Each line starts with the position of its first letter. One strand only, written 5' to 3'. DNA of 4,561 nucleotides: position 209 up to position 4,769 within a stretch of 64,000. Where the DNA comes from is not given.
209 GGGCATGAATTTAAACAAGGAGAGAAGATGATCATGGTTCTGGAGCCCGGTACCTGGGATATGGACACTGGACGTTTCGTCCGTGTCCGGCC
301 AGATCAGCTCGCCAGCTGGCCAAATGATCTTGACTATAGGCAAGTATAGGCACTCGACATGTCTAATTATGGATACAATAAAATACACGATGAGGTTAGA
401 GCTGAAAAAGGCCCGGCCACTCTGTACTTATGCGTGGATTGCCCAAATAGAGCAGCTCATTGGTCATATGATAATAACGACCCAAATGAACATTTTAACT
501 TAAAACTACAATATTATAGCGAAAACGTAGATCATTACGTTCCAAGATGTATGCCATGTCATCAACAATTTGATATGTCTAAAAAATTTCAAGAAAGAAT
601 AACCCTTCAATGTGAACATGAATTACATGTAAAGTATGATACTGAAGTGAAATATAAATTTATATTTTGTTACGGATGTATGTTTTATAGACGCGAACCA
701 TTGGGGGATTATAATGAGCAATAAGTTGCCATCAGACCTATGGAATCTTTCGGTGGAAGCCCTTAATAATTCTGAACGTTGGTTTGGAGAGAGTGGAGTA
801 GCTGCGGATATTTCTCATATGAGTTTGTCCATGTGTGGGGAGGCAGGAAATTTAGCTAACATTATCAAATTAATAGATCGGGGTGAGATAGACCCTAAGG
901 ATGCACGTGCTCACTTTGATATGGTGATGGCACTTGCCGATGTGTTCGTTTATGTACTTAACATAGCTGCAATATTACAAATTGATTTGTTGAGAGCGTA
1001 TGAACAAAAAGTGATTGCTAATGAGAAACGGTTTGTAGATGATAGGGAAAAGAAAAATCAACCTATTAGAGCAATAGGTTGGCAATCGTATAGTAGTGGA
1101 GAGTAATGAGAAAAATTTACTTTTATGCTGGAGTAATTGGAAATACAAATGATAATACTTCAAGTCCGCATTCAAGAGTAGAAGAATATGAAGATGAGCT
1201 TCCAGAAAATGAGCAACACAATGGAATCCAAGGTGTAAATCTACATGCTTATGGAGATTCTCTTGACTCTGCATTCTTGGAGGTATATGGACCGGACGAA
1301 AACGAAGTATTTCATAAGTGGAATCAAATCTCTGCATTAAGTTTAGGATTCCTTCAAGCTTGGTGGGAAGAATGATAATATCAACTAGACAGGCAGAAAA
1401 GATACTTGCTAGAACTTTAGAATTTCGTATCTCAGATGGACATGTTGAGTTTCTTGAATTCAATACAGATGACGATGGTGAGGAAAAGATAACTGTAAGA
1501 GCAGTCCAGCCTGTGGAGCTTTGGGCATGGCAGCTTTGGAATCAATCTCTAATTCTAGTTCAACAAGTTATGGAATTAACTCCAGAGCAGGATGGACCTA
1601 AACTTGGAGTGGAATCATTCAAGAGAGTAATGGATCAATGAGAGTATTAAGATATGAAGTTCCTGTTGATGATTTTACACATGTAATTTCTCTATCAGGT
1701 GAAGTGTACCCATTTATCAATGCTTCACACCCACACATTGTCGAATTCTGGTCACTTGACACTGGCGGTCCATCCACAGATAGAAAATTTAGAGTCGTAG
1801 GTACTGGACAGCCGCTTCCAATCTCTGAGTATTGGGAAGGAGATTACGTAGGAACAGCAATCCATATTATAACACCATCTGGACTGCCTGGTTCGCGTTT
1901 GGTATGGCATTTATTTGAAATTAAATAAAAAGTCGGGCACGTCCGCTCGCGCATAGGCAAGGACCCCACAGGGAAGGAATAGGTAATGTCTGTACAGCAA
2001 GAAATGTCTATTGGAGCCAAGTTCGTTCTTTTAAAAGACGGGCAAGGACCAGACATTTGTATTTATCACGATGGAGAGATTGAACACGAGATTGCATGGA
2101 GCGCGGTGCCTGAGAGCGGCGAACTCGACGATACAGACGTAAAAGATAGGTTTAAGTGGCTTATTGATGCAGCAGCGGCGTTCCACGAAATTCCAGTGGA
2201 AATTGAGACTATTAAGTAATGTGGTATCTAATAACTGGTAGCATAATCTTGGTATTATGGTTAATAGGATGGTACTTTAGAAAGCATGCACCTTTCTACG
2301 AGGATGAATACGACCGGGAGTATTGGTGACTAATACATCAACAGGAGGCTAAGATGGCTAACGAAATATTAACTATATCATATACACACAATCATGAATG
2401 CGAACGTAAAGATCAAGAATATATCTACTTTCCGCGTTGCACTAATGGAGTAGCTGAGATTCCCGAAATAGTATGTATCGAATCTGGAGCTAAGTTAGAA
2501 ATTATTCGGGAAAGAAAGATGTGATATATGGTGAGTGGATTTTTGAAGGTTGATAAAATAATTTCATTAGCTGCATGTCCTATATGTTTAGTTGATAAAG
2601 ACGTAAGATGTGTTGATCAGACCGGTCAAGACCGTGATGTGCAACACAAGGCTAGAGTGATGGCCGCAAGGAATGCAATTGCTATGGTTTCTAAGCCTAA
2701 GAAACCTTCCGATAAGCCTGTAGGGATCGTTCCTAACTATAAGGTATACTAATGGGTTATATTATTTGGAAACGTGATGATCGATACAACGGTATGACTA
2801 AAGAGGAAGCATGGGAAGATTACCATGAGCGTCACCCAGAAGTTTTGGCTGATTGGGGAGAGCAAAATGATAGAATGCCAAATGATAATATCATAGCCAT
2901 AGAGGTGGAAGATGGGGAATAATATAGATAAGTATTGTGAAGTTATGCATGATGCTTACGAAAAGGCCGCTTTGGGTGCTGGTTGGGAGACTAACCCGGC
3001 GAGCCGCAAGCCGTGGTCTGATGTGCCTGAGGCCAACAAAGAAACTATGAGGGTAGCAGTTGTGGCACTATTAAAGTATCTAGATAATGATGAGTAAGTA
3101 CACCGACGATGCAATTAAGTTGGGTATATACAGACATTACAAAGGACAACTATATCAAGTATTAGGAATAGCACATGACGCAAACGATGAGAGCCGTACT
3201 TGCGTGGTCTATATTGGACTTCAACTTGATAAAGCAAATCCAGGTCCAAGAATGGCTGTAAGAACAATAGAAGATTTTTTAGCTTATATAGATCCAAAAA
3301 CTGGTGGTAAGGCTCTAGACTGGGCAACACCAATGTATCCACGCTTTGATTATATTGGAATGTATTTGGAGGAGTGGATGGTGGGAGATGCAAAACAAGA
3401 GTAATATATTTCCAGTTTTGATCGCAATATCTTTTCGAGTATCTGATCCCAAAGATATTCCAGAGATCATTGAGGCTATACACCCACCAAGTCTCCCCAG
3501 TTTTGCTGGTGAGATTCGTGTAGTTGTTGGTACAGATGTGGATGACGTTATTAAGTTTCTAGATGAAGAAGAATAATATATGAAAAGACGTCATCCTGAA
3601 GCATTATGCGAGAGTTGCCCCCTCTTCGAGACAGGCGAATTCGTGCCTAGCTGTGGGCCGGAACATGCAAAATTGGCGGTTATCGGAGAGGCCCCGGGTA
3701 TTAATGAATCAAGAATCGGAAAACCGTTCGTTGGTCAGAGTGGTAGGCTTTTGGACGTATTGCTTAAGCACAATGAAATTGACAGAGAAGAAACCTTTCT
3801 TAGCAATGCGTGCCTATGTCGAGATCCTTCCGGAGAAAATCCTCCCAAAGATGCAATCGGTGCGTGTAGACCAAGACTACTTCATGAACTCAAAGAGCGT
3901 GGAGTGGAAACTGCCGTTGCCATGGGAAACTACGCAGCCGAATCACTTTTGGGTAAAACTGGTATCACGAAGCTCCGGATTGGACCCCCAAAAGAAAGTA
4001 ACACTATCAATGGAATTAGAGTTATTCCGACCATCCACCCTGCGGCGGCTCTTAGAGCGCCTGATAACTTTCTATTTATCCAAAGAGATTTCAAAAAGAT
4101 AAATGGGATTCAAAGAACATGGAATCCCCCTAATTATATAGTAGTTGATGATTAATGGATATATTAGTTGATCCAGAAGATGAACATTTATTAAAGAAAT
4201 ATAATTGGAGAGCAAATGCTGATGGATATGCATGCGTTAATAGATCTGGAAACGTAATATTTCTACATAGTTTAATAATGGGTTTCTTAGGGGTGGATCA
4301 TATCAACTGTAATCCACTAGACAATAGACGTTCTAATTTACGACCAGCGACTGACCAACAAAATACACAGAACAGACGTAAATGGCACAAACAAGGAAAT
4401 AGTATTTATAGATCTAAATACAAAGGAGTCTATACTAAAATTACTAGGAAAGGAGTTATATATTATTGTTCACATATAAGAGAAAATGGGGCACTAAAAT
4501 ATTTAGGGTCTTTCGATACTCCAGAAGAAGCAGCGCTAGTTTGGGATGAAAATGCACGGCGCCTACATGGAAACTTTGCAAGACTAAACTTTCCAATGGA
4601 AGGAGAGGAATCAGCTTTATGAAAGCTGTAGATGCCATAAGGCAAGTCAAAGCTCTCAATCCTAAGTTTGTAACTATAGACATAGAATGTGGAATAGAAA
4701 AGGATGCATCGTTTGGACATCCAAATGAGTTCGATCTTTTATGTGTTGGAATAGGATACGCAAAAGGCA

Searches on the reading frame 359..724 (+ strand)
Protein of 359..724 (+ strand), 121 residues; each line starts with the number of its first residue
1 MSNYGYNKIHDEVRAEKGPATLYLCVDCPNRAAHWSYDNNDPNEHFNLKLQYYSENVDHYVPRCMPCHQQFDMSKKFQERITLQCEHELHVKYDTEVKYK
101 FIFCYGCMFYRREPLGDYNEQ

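Call 55: search_protein_families(library=pfam, proteins=[window:359-721:+], max_evalue=0.01)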
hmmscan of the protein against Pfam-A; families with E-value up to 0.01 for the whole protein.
window:359-721:+ (121 aa): 0 families

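Call 86: search_protein_families(library=phrogs, proteins=[window:359-721:+], max_evalue=0.01)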
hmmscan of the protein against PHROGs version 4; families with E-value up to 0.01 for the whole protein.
window:359-721:+ (121 aa): 2 families
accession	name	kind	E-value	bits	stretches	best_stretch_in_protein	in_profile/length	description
phrog_4160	-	unknown function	2.8e-17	64.2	1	5-85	53-131/178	-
phrog_22195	-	unknown function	1.2e-16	61.8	1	5-75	72-146/148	-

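Call 91: find_encoding_contigs(protein=window:359-724:+, flank=10000, max_places=3)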
Protein window:359-724:+ (121 aa): 6 contigs read that carry it; 3 places shown.
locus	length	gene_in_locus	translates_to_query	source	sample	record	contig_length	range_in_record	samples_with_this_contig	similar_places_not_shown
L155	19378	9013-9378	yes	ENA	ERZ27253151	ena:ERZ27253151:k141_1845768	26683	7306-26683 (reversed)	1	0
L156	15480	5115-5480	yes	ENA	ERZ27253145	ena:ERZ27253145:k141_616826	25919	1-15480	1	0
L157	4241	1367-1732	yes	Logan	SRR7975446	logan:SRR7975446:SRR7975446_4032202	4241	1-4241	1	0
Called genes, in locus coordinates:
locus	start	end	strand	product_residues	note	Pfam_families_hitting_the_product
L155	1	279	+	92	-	?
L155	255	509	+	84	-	-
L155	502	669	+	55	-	-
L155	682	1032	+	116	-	-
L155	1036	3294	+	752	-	PF12705:PDDEXK_1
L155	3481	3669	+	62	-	-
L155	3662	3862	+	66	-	-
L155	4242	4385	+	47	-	-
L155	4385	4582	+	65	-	-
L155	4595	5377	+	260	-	PF13479:AAA_24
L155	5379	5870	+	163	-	PF05037:DUF669 (weak)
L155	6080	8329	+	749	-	PF13148:DUF3987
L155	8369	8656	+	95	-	-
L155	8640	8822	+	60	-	PF04149:DUF397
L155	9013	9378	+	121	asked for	-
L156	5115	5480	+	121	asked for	-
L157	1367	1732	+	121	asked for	-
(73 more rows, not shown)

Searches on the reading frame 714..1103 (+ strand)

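Call 55: search_protein_families(library=pfam, proteins=[window:714-1103:+], max_evalue=0.01)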
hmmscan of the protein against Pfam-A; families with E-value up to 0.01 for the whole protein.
window:714-1103:+ (130 aa): 1 family
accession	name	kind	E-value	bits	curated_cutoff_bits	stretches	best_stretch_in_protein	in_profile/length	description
PF02637.23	GatB_Yqey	-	0.0034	17.7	27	1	44-121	42-120/148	GatB domain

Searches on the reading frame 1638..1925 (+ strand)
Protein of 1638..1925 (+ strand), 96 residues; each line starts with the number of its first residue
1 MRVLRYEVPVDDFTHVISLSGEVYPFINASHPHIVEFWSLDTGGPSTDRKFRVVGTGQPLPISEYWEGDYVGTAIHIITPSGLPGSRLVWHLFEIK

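Call 55: search_protein_families(library=pfam, proteins=[window:1638-1925:+], max_evalue=0.01)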
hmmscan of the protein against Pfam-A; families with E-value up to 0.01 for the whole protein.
window:1638-1925:+ (96 aa): 1 family
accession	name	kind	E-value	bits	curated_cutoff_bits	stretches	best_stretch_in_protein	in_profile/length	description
PF24043.1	DUF7352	-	2.4e-11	44.2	27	1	2-94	4-88/97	Domain of unknown function (DUF7352)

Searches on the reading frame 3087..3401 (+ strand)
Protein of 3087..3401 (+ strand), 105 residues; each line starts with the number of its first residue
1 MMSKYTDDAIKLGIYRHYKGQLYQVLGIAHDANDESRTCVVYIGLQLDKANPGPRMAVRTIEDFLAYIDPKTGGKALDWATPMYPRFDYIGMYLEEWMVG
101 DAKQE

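Call 55: search_protein_families(library=pfam, proteins=[window:3087-3401:+], max_evalue=0.01)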
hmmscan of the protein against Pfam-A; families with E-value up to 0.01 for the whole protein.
window:3087-3401:+ (105 aa): 1 family
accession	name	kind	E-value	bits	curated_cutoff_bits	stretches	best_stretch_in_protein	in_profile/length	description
PF07866.17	DUF1653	-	1.3e-09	38.7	23.5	1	13-69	1-51/62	Protein of unknown function (DUF1653)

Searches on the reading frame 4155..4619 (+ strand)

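Call 55: search_protein_families(library=pfam, proteins=[window:4155-4619:+], max_evalue=0.01)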
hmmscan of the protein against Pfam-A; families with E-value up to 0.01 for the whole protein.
window:4155-4619:+ (155 aa): 1 family
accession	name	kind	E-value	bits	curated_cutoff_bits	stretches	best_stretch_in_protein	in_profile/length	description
PF13392.12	HNH_3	-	5.3e-07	29.6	24.8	1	47-71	21-45/46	HNH endonuclease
